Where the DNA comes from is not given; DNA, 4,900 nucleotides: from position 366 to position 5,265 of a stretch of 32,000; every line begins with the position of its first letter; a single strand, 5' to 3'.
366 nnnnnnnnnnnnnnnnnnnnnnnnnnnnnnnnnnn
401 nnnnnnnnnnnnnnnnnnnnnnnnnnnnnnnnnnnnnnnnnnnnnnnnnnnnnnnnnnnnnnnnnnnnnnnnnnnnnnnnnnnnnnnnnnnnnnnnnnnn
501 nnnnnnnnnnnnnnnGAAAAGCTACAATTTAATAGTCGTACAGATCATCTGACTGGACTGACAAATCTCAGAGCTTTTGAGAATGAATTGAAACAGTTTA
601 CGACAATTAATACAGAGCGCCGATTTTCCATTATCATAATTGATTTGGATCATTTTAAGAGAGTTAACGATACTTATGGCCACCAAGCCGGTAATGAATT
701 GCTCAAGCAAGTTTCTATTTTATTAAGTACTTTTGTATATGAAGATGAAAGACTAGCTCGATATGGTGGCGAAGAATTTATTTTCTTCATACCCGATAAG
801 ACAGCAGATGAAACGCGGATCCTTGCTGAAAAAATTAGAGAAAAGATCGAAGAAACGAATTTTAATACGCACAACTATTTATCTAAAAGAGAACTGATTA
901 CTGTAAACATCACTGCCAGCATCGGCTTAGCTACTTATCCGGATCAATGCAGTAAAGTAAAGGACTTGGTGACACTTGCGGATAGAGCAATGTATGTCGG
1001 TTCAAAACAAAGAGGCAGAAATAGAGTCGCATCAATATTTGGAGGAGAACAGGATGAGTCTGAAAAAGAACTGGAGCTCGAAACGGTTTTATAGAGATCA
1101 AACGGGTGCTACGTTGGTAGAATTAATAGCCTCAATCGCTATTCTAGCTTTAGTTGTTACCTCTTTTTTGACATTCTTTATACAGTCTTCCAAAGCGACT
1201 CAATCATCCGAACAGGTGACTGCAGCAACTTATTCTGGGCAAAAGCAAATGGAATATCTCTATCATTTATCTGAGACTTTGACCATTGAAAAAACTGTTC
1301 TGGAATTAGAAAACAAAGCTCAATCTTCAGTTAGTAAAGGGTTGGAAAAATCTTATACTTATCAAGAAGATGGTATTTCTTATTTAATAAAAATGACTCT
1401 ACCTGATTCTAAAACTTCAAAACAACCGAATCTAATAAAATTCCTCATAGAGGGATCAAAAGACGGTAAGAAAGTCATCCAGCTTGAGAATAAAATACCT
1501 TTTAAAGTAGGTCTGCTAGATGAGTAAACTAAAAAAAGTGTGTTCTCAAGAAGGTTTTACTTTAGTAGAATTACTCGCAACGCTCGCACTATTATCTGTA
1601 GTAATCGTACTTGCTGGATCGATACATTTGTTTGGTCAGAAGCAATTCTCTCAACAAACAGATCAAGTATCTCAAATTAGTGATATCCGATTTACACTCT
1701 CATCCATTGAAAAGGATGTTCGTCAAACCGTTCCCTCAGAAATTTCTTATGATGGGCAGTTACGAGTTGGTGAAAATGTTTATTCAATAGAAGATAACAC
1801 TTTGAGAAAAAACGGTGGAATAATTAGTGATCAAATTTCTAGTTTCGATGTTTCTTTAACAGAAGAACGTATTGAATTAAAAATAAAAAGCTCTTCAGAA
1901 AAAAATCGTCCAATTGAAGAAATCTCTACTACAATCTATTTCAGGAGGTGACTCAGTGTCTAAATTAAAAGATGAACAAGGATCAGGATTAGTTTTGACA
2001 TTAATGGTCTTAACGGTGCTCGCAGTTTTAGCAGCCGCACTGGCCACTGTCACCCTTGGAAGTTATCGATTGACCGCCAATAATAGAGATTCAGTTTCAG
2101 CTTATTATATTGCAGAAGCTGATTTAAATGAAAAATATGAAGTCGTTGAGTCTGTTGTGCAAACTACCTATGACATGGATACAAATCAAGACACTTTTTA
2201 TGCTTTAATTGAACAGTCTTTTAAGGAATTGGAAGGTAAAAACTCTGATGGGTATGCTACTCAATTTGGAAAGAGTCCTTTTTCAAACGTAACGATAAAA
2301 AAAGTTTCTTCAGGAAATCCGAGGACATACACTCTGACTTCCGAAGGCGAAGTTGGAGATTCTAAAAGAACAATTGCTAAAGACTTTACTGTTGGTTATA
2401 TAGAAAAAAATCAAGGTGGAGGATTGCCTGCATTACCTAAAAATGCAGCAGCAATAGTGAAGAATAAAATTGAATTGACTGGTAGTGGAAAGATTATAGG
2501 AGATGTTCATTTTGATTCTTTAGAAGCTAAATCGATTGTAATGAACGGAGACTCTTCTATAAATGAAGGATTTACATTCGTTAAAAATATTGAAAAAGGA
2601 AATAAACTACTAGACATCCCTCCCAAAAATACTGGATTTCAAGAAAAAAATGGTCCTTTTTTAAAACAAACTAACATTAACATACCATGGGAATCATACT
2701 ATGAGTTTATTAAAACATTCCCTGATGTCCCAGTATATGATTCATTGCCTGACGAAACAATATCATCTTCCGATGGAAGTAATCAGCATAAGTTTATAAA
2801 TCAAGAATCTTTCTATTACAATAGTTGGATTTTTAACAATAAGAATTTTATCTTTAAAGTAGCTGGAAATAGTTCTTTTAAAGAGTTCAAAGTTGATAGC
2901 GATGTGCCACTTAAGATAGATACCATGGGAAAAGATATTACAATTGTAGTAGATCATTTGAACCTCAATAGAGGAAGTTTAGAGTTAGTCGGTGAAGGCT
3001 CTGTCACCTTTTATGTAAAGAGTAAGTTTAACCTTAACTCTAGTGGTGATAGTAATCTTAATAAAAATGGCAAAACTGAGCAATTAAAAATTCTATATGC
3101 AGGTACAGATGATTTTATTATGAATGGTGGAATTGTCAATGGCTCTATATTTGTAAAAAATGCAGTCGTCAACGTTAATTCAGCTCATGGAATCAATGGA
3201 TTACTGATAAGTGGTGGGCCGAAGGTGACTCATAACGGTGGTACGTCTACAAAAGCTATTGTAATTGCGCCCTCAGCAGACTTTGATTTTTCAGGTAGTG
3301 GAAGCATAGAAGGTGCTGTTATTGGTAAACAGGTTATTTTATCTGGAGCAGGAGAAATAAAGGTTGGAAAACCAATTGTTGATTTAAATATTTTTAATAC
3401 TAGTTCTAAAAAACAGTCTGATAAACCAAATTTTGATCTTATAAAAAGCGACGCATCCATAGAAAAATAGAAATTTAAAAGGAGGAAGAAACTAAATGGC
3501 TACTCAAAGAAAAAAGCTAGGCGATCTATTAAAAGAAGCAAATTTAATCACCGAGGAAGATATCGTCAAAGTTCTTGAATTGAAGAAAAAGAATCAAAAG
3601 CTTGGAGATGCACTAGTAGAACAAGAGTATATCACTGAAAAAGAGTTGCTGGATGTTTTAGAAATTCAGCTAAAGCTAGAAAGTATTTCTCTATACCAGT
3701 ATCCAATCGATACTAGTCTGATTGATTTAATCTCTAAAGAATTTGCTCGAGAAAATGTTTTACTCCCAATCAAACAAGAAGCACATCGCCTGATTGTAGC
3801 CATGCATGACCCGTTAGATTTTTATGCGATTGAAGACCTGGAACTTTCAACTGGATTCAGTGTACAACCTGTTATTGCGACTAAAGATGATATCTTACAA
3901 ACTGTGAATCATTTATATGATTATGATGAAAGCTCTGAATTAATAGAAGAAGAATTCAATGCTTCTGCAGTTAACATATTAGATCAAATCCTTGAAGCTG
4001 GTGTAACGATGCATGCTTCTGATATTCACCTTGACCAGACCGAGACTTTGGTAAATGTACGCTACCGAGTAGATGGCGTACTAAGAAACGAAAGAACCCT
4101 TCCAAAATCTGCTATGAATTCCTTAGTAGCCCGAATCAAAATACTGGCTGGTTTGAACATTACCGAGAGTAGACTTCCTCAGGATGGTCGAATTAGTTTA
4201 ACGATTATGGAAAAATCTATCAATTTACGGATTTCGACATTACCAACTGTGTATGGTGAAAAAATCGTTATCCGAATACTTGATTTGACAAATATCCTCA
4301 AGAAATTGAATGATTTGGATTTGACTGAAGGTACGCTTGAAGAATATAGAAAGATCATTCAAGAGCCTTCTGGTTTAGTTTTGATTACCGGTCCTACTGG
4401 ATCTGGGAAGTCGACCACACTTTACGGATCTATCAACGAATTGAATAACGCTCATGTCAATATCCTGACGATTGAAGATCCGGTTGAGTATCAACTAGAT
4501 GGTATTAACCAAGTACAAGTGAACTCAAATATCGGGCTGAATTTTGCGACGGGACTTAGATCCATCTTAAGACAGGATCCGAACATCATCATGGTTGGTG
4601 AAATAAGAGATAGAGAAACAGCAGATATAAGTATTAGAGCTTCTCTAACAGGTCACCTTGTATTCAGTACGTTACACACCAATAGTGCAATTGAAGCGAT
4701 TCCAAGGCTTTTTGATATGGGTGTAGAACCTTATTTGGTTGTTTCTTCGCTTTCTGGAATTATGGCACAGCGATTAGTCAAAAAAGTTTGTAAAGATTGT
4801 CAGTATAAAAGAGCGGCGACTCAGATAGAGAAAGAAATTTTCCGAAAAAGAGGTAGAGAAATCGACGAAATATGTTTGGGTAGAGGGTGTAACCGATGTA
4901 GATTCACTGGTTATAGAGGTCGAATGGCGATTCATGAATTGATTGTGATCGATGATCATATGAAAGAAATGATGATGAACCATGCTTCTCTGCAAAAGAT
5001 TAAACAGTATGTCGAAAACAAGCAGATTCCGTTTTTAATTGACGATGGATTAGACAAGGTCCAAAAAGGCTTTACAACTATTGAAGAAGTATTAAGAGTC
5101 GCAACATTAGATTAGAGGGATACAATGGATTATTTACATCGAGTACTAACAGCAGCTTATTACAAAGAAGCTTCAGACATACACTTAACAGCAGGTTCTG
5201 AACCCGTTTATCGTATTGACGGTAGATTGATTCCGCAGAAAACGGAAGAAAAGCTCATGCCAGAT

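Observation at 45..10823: Complete retractile type IV pilus operon headed by a GGDEF diguanylate cyclase, next to Bacilli core genes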

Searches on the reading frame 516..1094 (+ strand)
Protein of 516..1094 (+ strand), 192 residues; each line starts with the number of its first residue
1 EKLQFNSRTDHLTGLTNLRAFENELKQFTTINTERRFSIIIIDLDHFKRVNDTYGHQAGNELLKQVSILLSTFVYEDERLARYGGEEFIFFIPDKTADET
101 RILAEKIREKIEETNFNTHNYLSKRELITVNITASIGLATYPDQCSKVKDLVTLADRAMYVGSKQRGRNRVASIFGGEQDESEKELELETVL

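Call 70: search_solved_structures(query=window:516-1094:+, max_evalue=1e-20, show_alignments=3)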
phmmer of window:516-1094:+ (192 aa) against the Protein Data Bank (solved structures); distinct sequences matched with E-value up to 1e-20: 13.
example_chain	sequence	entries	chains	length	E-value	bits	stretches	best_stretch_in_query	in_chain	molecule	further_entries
3ign_A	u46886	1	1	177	8.8e-25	90.8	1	3-172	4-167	Diguanylate cyclase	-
9t28_A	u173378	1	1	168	1.1e-24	90.5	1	8-172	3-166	diguanylate cyclase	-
6d9m_A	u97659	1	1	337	3.1e-24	89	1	5-171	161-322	Fusion protein of Endolysin,Response receiver sensor diguanylate cyclase, GAF domain-conta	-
3i5b_A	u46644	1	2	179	5.9e-24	88.1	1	9-172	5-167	WspR response regulator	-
3i5c_A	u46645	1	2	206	6.5e-24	88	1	8-172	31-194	Fusion of General control protein GCN4 and WSPR response regulator protein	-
3bre_A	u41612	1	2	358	2e-23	86.4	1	7-172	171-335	Probable two-component response regulator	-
5xgb_A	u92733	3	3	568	3.4e-23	85.7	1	3-175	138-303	Uncharacterized protein | Uncharacterized protein PA0861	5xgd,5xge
4zve_A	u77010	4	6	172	8e-23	84.4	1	12-172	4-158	Diguanylate cyclase DosC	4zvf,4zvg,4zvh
3i5a_A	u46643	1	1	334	1.2e-22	83.8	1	7-173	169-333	Response regulator/GGDEF domain protein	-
8qpf_A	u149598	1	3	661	2.4e-21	79.6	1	6-187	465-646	Ammonium transporter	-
5euh_A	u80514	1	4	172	6.1e-21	78.3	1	8-172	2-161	Putative GGDEF domain membrane protein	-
1w25_A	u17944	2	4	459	9.8e-21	77.6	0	8-172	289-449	STALKED-CELL DIFFERENTIATION CONTROLLING PROTEIN | RESPONSE REGULATOR PLED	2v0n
2wb4_A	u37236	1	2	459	9.9e-21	77.6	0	8-172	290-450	DIGUANYLATE CYCLASE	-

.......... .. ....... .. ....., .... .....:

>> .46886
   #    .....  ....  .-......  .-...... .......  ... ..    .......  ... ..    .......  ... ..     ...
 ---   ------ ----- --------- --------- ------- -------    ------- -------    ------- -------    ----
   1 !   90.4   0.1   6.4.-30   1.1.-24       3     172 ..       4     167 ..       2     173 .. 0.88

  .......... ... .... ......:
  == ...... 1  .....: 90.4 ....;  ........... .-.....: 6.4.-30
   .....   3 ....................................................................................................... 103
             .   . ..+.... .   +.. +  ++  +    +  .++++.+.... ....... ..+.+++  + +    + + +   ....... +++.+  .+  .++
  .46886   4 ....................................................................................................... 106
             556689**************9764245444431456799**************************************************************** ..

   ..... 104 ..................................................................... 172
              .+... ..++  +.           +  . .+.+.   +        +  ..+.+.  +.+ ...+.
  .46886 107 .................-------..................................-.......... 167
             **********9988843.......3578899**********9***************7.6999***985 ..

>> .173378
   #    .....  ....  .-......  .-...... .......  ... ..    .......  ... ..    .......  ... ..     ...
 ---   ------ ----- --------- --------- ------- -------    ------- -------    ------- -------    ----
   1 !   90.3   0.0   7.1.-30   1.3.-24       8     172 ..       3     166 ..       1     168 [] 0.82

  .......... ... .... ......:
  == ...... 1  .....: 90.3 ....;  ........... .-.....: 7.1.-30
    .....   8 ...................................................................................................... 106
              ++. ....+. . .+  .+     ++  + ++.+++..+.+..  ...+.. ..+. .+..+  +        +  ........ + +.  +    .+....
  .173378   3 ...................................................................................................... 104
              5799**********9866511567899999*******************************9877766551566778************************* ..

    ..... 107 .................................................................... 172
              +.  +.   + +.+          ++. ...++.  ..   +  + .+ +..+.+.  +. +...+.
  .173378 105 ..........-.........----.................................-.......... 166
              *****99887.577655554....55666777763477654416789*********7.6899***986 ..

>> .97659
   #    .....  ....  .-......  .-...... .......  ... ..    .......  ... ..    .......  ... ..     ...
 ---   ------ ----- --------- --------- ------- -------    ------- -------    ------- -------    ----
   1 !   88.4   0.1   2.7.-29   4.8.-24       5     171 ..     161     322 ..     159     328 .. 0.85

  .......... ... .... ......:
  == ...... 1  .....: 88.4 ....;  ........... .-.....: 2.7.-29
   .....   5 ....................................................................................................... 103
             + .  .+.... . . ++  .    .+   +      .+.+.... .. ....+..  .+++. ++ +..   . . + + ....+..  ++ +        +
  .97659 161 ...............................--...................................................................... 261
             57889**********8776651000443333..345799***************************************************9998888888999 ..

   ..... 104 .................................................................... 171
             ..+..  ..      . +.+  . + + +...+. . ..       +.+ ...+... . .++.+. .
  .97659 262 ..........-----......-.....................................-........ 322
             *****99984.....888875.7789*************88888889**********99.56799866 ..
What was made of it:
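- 693..695 (+): Asn codon at the base-selectivity position of the GGDEF domain (PleD Asp344 / Hypr GacA Ser348). HMMER alignments to solved cyclases 3ign, 9t28 and 6d9m (call 70).
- On Diguanylate cyclase (GGDEF): The register is confirmed against 3ign, 9t28 and 6d9m (call 70).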

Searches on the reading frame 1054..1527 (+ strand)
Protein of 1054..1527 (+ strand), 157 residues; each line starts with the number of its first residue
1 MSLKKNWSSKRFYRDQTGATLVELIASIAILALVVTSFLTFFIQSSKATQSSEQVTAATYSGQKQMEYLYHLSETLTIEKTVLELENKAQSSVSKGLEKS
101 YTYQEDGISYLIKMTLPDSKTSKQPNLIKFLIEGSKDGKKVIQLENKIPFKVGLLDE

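Call 5: search_protein_families(library=pfam, proteins=[window:1054-1527:+], max_evalue=0.01)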
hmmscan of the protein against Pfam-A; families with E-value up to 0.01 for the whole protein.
window:1054-1527:+ (157 aa): 2 families
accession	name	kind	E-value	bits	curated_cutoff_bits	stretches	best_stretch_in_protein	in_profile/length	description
PF07963.17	N_methyl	-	0.00029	20.7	21.2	1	14-37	2-25/27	Prokaryotic N-terminal methylation motif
PF19331.4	MCCA_BT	-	0.004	17.2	27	0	81-115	61-94/165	Methylcrotonoyl-CoA carboxylase subunit alpha BT domain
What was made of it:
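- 1054..1527 (+): Minor pilin 1 (leader ...DQTG|ATLVE). It overlaps the cyclase stop by 41 nt. N_methyl 20.7 bits, just under the 21.2 cut-off (call 5).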

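Call 8: search_protein_families(library=ncbifam, proteins=[window:1054-1527:+], max_evalue=0.01)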
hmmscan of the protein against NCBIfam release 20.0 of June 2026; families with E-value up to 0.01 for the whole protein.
window:1054-1527:+ (157 aa): 5 families
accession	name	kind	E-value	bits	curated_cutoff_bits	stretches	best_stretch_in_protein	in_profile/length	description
NF038304.1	EPS_HpsC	equivalog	6.5e-05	22.7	200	1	3-59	7-62/318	hormogonium polysaccharide secretion pseudopilin HpsC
NF051896.1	tapirin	equivalog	0.0011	17.4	600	1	9-77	10-79/660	cellulose-binding protein tapirin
NF041013.1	T4P_ComGE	equivalog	0.0022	18.1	49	1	17-85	4-72/83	competence type IV pilus minor pilin ComGE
NF047828.1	T3SSXpsI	equivalog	0.0038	17.3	150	1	16-68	1-53/132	type II secretion system protein XpsI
TIGR02523.1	type_IV_pilV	equivalog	0.0059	17.1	52.2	0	16-85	1-70/139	type IV pilus modification protein PilV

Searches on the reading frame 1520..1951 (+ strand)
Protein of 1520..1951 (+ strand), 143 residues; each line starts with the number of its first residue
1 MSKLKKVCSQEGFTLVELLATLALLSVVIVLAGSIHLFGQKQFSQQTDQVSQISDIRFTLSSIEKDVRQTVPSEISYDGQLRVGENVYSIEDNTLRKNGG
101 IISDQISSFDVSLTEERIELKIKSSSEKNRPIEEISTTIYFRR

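Call 5: search_protein_families(library=pfam, proteins=[window:1520-1951:+], max_evalue=0.01)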
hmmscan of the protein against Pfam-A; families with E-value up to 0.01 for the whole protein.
window:1520-1951:+ (143 aa): 1 family
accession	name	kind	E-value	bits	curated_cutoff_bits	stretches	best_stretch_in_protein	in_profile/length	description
PF07963.17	N_methyl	-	2.9e-06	27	21.2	1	10-32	4-26/27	Prokaryotic N-terminal methylation motif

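Call 8: search_protein_families(library=ncbifam, proteins=[window:1520-1951:+], max_evalue=0.01)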
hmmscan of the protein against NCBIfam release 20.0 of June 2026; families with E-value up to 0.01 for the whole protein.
window:1520-1951:+ (143 aa): 7 families
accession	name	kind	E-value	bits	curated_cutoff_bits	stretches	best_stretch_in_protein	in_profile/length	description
TIGR02599.1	TIGR02599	subfamily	6.5e-06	25.6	256.5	1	12-70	1-59/361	Verru_Chthon cassette protein C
TIGR02532.1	IV_pilin_GFxxxE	domain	8.3e-06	25.4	16.3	1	10-32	1-23/24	prepilin-type N-terminal cleavage/methylation domain-containing protein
NF041002.1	pilin_ComGF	equivalog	1.7e-05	25.1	80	1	10-130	1-132/139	competence type IV pilus minor pilin ComGF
NF007848.0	PRK10557.1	equivalog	3.3e-05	23.3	120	1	5-69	5-69/192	prepilin peptidase-dependent protein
TIGR01711.1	gspJ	equivalog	0.00061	19.7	64.85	1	12-80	2-70/192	type II secretion system minor pseudopilin GspJ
NF007800.0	PRK10506.1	equivalog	0.0039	17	158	1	7-55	5-52/163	prepilin peptidase-dependent protein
NF040982.1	ComGD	equivalog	0.0099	16.3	70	0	10-46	1-37/139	competence type IV pilus minor pilin ComGD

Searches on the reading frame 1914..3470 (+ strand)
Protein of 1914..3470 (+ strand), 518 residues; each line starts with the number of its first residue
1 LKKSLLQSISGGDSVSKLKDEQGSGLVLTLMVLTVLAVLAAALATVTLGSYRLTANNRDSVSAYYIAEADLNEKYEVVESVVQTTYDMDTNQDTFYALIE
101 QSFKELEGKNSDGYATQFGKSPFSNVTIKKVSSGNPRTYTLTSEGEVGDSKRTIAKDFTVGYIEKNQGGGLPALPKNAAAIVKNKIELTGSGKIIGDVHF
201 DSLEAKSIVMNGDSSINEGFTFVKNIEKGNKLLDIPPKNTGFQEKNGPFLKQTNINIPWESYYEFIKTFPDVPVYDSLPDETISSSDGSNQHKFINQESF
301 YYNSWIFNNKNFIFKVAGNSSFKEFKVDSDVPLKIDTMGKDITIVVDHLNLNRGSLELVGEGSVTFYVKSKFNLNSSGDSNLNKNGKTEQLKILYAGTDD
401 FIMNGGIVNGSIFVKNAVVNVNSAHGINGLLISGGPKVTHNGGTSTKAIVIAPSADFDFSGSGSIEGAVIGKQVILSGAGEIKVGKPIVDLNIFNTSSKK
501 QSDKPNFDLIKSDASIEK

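Call 5: search_protein_families(library=pfam, proteins=[window:1914-3470:+], max_evalue=0.01)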
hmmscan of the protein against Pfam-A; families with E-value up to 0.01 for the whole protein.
window:1914-3470:+ (518 aa): 2 families
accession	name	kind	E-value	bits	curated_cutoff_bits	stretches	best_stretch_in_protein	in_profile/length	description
PF23981.1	DUF7305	-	7.1e-14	52.6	27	2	322-432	53-164/185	Domain of unknown function (DUF7305)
PF14341.11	PilX_N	-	1.4e-08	35.1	25.5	1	22-71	1-50/51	PilX N-terminal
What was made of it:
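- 1914..3470 (+): Large PilX-like minor pilin or tip protein (PilX_N + DUF7305). The start is either TTG 1914 or GTG 1956. PilX_N 35.1 bits and DUF7305 52.6 bits (call 5).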

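Call 8: search_protein_families(library=ncbifam, proteins=[window:1914-3470:+], max_evalue=0.01)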
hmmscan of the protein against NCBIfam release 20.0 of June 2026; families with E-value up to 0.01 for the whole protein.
window:1914-3470:+ (518 aa): 0 families

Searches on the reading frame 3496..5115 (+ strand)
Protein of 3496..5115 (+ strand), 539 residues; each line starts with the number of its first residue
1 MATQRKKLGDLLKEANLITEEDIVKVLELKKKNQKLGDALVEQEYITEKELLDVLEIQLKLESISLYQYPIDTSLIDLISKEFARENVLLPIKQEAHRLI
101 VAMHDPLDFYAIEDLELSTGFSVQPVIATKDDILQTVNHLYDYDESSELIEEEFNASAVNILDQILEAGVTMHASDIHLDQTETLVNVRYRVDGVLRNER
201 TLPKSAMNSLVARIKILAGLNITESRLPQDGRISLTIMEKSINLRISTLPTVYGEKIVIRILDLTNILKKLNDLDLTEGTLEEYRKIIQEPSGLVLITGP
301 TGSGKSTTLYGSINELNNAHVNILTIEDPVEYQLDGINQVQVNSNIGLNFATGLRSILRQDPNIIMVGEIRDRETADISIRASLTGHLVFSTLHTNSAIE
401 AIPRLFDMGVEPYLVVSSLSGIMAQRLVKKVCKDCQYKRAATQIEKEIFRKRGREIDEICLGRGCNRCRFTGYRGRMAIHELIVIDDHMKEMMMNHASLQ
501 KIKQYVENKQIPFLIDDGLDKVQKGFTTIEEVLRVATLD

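Call 5: search_protein_families(library=pfam, proteins=[window:3496-5115:+], max_evalue=0.01)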
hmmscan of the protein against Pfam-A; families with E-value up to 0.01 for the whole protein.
window:3496-5115:+ (539 aa): 8 families
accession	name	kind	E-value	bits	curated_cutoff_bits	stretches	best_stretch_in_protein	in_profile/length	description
PF00437.27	T2SSE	-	3.1e-129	431.3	24.9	1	156-534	6-370/370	Type II/IV secretion system protein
PF05157.20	MshEN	-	8.9e-22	77.3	23.1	1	60-146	2-89/90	MshEN domain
PF25199.1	nSTAND_NTPase5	-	4.9e-05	23.6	34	1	274-335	22-85/145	Novel STAND NTPase 5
PF13555.12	AAA_29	-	0.00012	22.2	27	1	279-309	10-39/61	P-loop containing region of AAA domain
PF13401.12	AAA_22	-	0.00072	20.3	27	1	292-337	5-50/130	AAA domain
PF20720.3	nSTAND3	-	0.003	17.7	27.2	0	290-329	15-54/155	Novel STAND NTPase 3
PF13173.12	AAA_14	-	0.0052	17.2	27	0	294-335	4-46/129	AAA domain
PF13191.12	AAA_16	-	0.01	16.8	32.6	0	290-320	23-52/167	AAA ATPase domain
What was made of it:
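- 3496..5115 (+): PilB extension ATPase with an N-terminal MshEN domain, Walker A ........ and a CxxC...CxxC zinc motif. T2SSE 431 bits, MshEN 77 bits (call 5).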

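Call 8: search_protein_families(library=ncbifam, proteins=[window:3496-5115:+], max_evalue=0.01)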
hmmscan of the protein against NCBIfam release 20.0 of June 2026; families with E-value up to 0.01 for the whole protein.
window:3496-5115:+ (539 aa): 24 families
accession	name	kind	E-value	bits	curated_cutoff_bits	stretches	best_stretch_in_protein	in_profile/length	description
TIGR02533.1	type_II_gspE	equivalog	6.7e-166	552.7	630.25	1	79-535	4-485/486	type II secretion system ATPase GspE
TIGR02538.1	type_IV_pilB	equivalog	6.5e-160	533.4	675.65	2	151-536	174-562/564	type IV-A pilus assembly ATPase PilB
NF053534.1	T4PilAsmATPsTfpB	equivalog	6.1e-134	447.6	850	2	156-536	199-582/584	type IV pilus assembly ATPase TfpB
NF007755.0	PRK10436.1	equivalog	1.6e-132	442.5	617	1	92-536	22-459/465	type II secretion system protein GspE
NF041000.1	ATPase_ComGA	equivalog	5.4e-79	264.9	300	1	164-429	2-266/267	competence type IV pilus ATPase ComGA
TIGR01420.1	pilT_fam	subfamily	1.5e-52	178.9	319.1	1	162-431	2-271/343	PilT/PilU family type 4a pilus ATPase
TIGR02525.1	plasmid_TraJ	equivalog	5.1e-28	98.1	368.3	1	290-408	147-272/372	plasmid transfer ATPase TraJ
TIGR02524.1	dot_icm_DotB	equivalog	8.4e-26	91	463.3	1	250-406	95-257/358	Dot/Icm type IV secretion system ATPase DotB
NF008411.1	PRK11234.1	equivalog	7.1e-16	57.7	1170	1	4-148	480-624/723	cyclic di-3',5'-guanylate-activated glycosyltransferase NfrB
TIGR02782.1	TrbB_P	equivalog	1e-14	54.6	304.55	1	294-407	138-254/303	P-type conjugative transfer ATPase TrbB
NF010469.0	PRK13894.1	subfamily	1.4e-14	54.2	508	1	277-405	135-264/320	conjugal transfer ATPase TrbB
NF058587.1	archaellum_moto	equivalog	5.2e-14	51.9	550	1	222-410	213-398/527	archaellum flagellar ATPase motor FlaI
NF053729.1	c-di-GMP_motif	domain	5e-13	48.6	38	1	7-58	1-53/53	cyclic di-GMP-binding domain-containing protein, MshE-related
TIGR02788.1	VirB11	equivalog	1.2e-12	47.5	249.95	1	280-410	132-267/308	P-type DNA transfer ATPase VirB11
TIGR03819.1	heli_sec_ATPase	hypoth_equivalog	4.2e-12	45.9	373.15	1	194-411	82-303/340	TadA family conjugal transfer-associated ATPase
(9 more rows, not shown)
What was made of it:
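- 3496..5115 (+): The PilB/GspE equivalog models are strong but below their cut-offs (call 8).
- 3514..3669 (+): 53-residue MshE-type c-di-GMP-binding motif in PilB (residues 7-58), with deviations: Arg to Lys in both halves, the turn Gly to Asn and Glu, and the first Gln shifted. NF053729, 48.6 bits against a cut-off of 38 (call 8).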
